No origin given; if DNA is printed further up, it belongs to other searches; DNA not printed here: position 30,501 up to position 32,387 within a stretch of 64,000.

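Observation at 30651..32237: Secreted nonahaem cytochrome with a ~110-aa Ser/Thr/Pro/Ala-rich tail: candidate terminal, wall-associated element of the electron conduit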

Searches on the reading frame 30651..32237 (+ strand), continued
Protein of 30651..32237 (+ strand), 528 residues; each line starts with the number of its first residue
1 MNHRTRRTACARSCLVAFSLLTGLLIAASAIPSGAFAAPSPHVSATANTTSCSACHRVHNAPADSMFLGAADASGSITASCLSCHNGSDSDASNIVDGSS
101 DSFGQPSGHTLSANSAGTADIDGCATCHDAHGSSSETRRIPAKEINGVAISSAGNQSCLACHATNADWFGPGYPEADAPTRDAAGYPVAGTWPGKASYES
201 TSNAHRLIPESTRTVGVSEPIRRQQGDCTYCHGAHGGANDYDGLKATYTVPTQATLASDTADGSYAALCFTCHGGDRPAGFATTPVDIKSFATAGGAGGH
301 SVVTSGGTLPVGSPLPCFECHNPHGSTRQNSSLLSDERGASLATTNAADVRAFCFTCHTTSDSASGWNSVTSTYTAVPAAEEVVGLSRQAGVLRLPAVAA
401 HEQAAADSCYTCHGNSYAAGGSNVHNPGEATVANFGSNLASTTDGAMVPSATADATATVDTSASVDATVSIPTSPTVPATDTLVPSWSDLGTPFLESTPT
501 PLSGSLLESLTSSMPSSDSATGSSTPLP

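Call 16: find_related_loci(query=A1, collection=genome_contigs, flank=10000)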
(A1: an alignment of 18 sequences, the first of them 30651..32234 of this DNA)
Query A1 (528 aa) in genome_contigs; peptide patterns used: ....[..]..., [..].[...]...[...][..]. (x = any residue, [..] = any of these).
122 stretches matched a pattern; 70 encode a relative of the query (tblastn E <= 1e-3); 68 distinct loci.
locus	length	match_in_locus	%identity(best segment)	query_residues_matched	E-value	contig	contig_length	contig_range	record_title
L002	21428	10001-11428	57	15-486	2e-171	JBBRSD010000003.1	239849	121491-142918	MAG: Coriobacteriia bacterium isolate La2_metabat2.009 La2_metabat2.009_K_2775391L239849_cov_20.9651, whole genome shotg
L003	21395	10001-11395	59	1-465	2e-168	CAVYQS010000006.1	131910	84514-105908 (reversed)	MAG: uncultured Actinomycetes bacterium isolate MFD04716.bin.1.58 genome assembly, contig: contig_24462, whole genome sh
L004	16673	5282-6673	57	40-494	5e-166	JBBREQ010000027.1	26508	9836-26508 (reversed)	MAG: Coriobacteriia bacterium isolate Co_metawrap_2508 Cmw_2508_k141_8100467_length_26508_cov_10.0000, whole genome shot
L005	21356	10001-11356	59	38-486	5e-165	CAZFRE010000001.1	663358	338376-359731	MAG TPA_asm: uncultured Eubacteriales bacterium isolate binchicken_co269_259 genome assembly, contig: NODE_3_length_6633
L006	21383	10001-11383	53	16-468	5e-151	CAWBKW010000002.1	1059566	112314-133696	MAG: uncultured Coriobacteriia bacterium isolate MFD02979.bin.2.177 genome assembly, contig: contig_22262, whole genome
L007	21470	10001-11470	50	8-501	2e-148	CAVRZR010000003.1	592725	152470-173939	MAG: uncultured Actinomycetes bacterium isolate MFD05942.bin.2.130 genome assembly, contig: contig_43510, whole genome s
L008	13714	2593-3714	61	81-452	5e-147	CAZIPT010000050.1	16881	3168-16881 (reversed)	MAG TPA_asm: uncultured Eubacteriales bacterium isolate SRP302447_co1_108 genome assembly, contig: NODE_8999_length_1688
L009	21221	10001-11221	56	28-427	2e-144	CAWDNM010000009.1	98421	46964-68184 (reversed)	MAG: uncultured Coriobacteriia bacterium isolate MFD04716.bin.2.226 genome assembly, contig: contig_88966, whole genome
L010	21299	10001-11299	53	4-428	1e-134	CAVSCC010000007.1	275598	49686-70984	MAG: uncultured Coriobacteriia bacterium isolate MFD02979.bin.2.170 genome assembly, contig: contig_37428, whole genome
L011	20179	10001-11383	50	41-487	6e-133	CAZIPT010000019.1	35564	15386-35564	MAG TPA_asm: uncultured Eubacteriales bacterium isolate SRP302447_co1_108 genome assembly, contig: NODE_3315_length_3556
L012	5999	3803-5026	53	28-433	8e-132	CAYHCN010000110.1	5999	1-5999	MAG TPA_asm: uncultured Eubacteriales bacterium isolate ERP119294_co4_461 genome assembly, contig: NODE_16577_length_599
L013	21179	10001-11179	53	40-430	1e-129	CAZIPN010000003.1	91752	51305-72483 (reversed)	MAG TPA_asm: uncultured Eubacteriales bacterium isolate SRP185410_co2_410 genome assembly, contig: NODE_161_length_91752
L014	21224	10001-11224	51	27-428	7e-122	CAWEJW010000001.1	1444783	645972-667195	MAG: uncultured Actinomycetes bacterium isolate MFD05942.bin.1.345 genome assembly, contig: contig_11314, whole genome s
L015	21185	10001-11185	50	41-427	3e-115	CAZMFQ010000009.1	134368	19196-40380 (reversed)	MAG TPA_asm: uncultured Eubacteriales bacterium isolate binchicken_co269_74 genome assembly, contig: NODE_133_length_134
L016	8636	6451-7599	47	40-427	2e-105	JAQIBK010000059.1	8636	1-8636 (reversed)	MAG: Actinomycetota bacterium isolate GH1 k119_460424, whole genome shotgun sequence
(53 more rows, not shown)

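Call 29: predict_structure(alignment_id=A2)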
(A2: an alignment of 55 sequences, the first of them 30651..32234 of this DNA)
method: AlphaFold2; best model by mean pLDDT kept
length: 528 residues; sequences in the alignment: 55
mean_pLDDT: 57.9   pTM: 0.49
mean pLDDT of the five models: 57.9, 56.7, 55.5, 47.3, 43.3
residues with pLDDT >= 90: 7; 70-90: 165; 50-70: 150; < 50: 206
segments of 3 or more residues with pLDDT < 50: 33-45, 51-53, 58-60, 66-88, 90-140, 214-220, 429-528
pLDDT, mean of each block of 10 residues (from residue 1): 68 88 86 46 47 48 48 41 46 46 37 32 39 43 62 71 58 72 74 76 74 47 73 61 68 86 84 79 79 69 68 72 56 60 77 69 62 66 69 73 78 71 59 36 32 30 31 32 33 36 34 34 40
secondary structure, 60 per line:
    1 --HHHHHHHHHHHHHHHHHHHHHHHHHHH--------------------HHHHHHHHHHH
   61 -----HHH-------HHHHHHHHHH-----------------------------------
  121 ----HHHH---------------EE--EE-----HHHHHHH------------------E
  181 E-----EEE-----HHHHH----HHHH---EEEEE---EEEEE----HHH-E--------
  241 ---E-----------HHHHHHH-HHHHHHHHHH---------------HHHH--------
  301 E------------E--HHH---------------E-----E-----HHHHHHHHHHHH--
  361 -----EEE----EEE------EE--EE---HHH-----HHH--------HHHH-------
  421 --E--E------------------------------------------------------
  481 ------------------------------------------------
elements in order: H3-29 H50-60 H76-85 H125-128 H155-161 E187-189 H195-199 H204-207 E211-215 E219-223 H256-262 H264-273 H289-292 H347-358 E366-368 E373-375 H410-413
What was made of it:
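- The h-region is long (18 aa) and is modelled as a helix, aa 3-29 (call 29).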

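Call 33: fold_search(model_id=the predicted structure, library=pdb)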
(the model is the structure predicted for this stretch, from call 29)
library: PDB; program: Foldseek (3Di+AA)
matches with E <= 10: 0; with E <= 0.001: 0
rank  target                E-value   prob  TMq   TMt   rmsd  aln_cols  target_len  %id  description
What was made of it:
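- Tried and rejected: The 55-sequence alignment gave pLDDT 57.9, and Foldseek against the PDB found nothing (calls 29, 33).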

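Call 34: search_protein_families(library=ncbifam, proteins=[P0013, P0018, P0036, P0043], max_evalue=10)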
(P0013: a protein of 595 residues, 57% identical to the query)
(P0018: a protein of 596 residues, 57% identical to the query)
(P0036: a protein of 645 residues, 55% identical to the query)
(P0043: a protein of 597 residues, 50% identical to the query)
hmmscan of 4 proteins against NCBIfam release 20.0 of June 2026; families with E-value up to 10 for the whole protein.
P0013 (595 aa): 9 families
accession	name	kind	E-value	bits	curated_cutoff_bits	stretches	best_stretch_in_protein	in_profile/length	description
TIGR01905.1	paired_CXXCH_1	subfamily_domain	8.9e-15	54.3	25.2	5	45-82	7-39/41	doubled CXXCH domain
NF047446.1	barrel_OmpL47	domain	3.7e-14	52.9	40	1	502-570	1-68/68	OmpL47-type beta-barrel domain-containing protein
NF041028.1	decahem_GSU2203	exception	1.8e-08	34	325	3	43-158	124-209/317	GSU2203 family decaheme c-type cytochrome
TIGR03508.1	decahem_SO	subfamily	7.4e-08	32.2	192.2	4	42-129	187-256/258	DmsE family decaheme c-type cytochrome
NF045713.1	CxxCH_16_HmcA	equivalog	0.00052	18.7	400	2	46-158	113-207/541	sulfate respiration complex hexadecaheme cytochrome HmcA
TIGR03153.1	cytochr_NrfH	equivalog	0.16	12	134.2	1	20-157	3-134/138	cytochrome c nitrite reductase small subunit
TIGR04257.1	nanowire_3heme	domain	0.46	10.7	40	1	31-84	14-63/75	c(7)-type cytochrome triheme domain-containing protein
NF041781.1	mnquin_red_QrcA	equivalog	2.6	7.6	180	2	34-86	33-78/174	menaquinone reductase multiheme cytochrome c subunit QrcA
NF040971.1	cytc_ExtS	equivalog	4.5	6.4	100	1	39-126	20-98/262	selenite/tellurite reduction operon c-type cytochrome lipoprotein ExtS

P0018 (596 aa): 9 families
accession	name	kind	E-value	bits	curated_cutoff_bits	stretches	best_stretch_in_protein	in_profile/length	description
TIGR01905.1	paired_CXXCH_1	subfamily_domain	1.2e-16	60.3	25.2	5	34-73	4-38/41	doubled CXXCH domain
NF047446.1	barrel_OmpL47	domain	2.3e-14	53.6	40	1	500-568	1-68/68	OmpL47-type beta-barrel domain-containing protein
TIGR03508.1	decahem_SO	subfamily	2.3e-09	37.1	192.2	3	36-122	189-257/258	DmsE family decaheme c-type cytochrome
NF041028.1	decahem_GSU2203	exception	2.1e-06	27.2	325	3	38-128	224-310/317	GSU2203 family decaheme c-type cytochrome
NF045713.1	CxxCH_16_HmcA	equivalog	0.00011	21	400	2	38-153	113-210/541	sulfate respiration complex hexadecaheme cytochrome HmcA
NF047441.1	Lepto_OmpL47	equivalog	0.037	13.7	250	1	437-568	18-138/336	multi-beta-barrel domain surface protein OmpL47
NF041198.1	UshA_like_PCGU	equivalog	2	6.9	275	1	67-151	445-511/519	UshA-like (seleno)protein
NF040971.1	cytc_ExtS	equivalog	3.8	6.7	100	1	30-119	19-99/262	selenite/tellurite reduction operon c-type cytochrome lipoprotein ExtS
TIGR03153.1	cytochr_NrfH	equivalog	7.2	6.7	134.2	1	31-56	47-72/138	cytochrome c nitrite reductase small subunit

P0036 (645 aa): 9 families
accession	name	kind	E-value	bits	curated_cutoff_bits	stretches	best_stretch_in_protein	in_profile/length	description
NF047446.1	barrel_OmpL47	domain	2.4e-28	98.4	40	2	458-520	5-68/68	OmpL47-type beta-barrel domain-containing protein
TIGR01905.1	paired_CXXCH_1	subfamily_domain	3.2e-11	43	25.2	5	311-324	9-22/41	doubled CXXCH domain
NF041028.1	decahem_GSU2203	exception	1.3e-06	27.8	325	2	309-354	175-209/317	GSU2203 family decaheme c-type cytochrome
NF047441.1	Lepto_OmpL47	equivalog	2e-06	27.7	250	1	458-603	166-322/336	multi-beta-barrel domain surface protein OmpL47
TIGR03508.1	decahem_SO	subfamily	9.6e-05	22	192.2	4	40-136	96-163/258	DmsE family decaheme c-type cytochrome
NF041198.1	UshA_like_PCGU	equivalog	0.021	13.4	275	2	69-154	444-511/519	UshA-like (seleno)protein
NF008104.0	PRK10850.1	equivalog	0.023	14.8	153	1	453-496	26-68/85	phosphocarrier protein Hpr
NF041781.1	mnquin_red_QrcA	equivalog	0.22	11.1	180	1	110-155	117-162/174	menaquinone reductase multiheme cytochrome c subunit QrcA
NF033707.1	T9SS_sortase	equivalog_domain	0.33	8.5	420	1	555-606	939-991/1095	type IX secretion system sortase PorU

P0043 (597 aa): 10 families
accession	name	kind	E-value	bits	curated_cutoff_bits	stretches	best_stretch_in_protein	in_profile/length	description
TIGR01905.1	paired_CXXCH_1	subfamily_domain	5.7e-17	61.4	25.2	5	302-318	5-21/41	doubled CXXCH domain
NF041028.1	decahem_GSU2203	exception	3.5e-09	36.3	325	4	115-164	114-156/317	GSU2203 family decaheme c-type cytochrome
TIGR03508.1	decahem_SO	subfamily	8.9e-06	25.4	192.2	3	116-240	84-174/258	DmsE family decaheme c-type cytochrome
TIGR03153.1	cytochr_NrfH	equivalog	0.00061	19.9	134.2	1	101-164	74-134/138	cytochrome c nitrite reductase small subunit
NF040967.1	cytc_ExtN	equivalog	0.028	13.3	200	1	113-277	19-170/415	selenite/tellurite reduction operon c-type cytochrome ExtN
NF040968.1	FeS_ExtO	equivalog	0.038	12.8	200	1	113-277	19-170/416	selenite/tellurite reduction operon b-type cytochrome iron-sulfur cluster-binding subunit ExtO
NF008659.0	PRK11659.1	equivalog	0.45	10.2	184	2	130-164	136-168/188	cytochrome c nitrite reductase pentaheme subunit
NF045713.1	CxxCH_16_HmcA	equivalog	0.7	8.4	400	3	130-164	489-522/541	sulfate respiration complex hexadecaheme cytochrome HmcA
TIGR03146.1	cyt_nit_nrfB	equivalog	0.77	10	166.6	1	130-164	110-142/145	cytochrome c nitrite reductase pentaheme subunit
NF052246.1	SorB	equivalog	1.3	9.2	93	1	119-140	15-36/80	SorB family sulfite dehydrogenase c-type cytochrome subunit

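Call 35: search_solved_structures(query=A2, max_evalue=10, show_alignments=3)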
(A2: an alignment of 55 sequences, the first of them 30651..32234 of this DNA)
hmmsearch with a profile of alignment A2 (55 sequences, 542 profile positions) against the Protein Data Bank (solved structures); distinct sequences matched with E-value up to 10: 17.
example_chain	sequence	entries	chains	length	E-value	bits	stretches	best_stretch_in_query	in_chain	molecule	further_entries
6r2q_A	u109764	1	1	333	7.2e-05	24.9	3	65-166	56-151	Cystathionine beta-synthase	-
7tfs_A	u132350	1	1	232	0.0041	19.1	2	43-81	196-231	Cytochrome c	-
1rwj_A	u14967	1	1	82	0.04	15.8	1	43-88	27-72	Cytochrome c family protein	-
1qdb_A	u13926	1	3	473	0.046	15.6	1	45-90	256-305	CYTOCHROME C NITRITE REDUCTASE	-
8bcx_A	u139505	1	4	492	0.056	15.3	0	117-166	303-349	Nitrite reductase (cytochrome; ammonia-forming)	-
2j7a_A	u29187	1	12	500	0.078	14.9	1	115-162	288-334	CYTOCHROME C NITRITE REDUCTASE NRFA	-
3oue_A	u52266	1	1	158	0.079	14.8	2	43-87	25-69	Cytochrome c family protein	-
1jni_A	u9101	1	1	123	0.087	14.7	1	313-358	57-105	DIHEME CYTOCHROME C NAPB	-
2vr0_A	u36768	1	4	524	0.088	14.7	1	115-162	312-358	CYTOCHROME C NITRITE REDUCTASE, CATALYTIC SUBUNIT NFRA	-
2zzs_A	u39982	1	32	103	0.33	12.8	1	136-169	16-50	Cytochrome c554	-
2zt9_D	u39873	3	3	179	0.39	12.6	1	370-433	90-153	Cytochrome b6-f complex iron-sulfur subunit 1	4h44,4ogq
5xec_C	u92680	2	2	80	0.46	12.3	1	148-180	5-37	Cytochrome c-552,Cytochrome c-551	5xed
1ayg_A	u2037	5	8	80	0.57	12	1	148-173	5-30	CYTOCHROME C-552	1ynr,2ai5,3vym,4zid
3bng_A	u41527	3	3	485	2.2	10.1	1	44-93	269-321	Cytochrome c-552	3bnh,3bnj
1fs7_A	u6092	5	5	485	2.4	9.9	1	44-93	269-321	CYTOCHROME C NITRITE REDUCTASE | Cytochrome c-552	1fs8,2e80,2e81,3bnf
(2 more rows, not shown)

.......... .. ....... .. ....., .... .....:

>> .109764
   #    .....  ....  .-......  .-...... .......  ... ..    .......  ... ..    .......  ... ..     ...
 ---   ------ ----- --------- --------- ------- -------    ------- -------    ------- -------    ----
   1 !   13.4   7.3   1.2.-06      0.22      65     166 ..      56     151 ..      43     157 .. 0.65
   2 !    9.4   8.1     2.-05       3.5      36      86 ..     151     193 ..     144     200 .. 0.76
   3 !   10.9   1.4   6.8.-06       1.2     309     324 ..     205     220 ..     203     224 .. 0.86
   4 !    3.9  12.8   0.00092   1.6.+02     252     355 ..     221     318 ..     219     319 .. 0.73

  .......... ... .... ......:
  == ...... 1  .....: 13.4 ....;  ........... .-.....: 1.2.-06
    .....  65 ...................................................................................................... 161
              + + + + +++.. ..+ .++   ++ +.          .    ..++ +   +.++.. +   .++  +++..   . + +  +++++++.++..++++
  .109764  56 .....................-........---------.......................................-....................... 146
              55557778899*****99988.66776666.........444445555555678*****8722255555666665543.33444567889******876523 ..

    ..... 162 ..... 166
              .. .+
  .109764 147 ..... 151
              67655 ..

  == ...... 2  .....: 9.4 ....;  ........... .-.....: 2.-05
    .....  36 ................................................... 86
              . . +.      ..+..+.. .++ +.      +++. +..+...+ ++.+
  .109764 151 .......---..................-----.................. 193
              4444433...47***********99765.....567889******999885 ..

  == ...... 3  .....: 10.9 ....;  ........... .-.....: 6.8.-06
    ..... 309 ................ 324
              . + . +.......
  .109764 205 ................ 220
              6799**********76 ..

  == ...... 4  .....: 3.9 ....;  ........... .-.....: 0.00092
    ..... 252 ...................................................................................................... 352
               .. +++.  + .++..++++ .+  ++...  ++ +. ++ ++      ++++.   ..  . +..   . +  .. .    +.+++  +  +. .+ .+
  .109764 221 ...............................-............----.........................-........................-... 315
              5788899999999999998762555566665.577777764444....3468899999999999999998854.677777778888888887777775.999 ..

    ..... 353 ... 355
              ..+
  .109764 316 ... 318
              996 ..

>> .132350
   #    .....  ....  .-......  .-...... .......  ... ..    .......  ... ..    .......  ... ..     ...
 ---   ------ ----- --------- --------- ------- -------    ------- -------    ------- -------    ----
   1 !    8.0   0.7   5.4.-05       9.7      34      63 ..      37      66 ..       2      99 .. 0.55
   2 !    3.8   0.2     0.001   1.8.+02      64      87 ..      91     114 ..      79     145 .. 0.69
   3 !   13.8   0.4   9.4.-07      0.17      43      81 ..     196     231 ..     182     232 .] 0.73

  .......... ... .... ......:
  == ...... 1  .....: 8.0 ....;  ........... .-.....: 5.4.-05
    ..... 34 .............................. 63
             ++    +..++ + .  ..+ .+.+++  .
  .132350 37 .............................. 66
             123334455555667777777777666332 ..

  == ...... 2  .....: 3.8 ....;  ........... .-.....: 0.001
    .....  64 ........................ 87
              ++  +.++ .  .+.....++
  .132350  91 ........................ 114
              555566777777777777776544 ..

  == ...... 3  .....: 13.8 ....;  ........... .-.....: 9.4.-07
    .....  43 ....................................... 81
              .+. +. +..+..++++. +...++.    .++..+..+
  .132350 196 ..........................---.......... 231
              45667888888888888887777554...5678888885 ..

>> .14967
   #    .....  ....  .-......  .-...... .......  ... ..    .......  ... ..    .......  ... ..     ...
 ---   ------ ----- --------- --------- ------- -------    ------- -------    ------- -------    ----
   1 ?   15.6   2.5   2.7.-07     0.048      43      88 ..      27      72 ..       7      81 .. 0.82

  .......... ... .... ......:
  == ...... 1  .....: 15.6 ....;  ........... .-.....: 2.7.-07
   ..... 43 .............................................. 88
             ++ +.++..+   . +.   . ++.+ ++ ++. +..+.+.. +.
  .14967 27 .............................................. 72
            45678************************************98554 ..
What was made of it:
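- Closest known: OmcE / OmcS cytochrome nanowires of Geobacter. Same: The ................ spacing resembles OmcE (profile E=0.004; call 35).
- A family profile finds chain A of the Mtr complex, 6r2q_A, at E=7e-5 over several stretches (call 35). The family profile weakly matches 7tfs_A at E=0.004 (call 35); I recall 7tfs as the OmcE filament. Weak profile matches to NrfA entries at E 0.05-0.09 (call 35).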
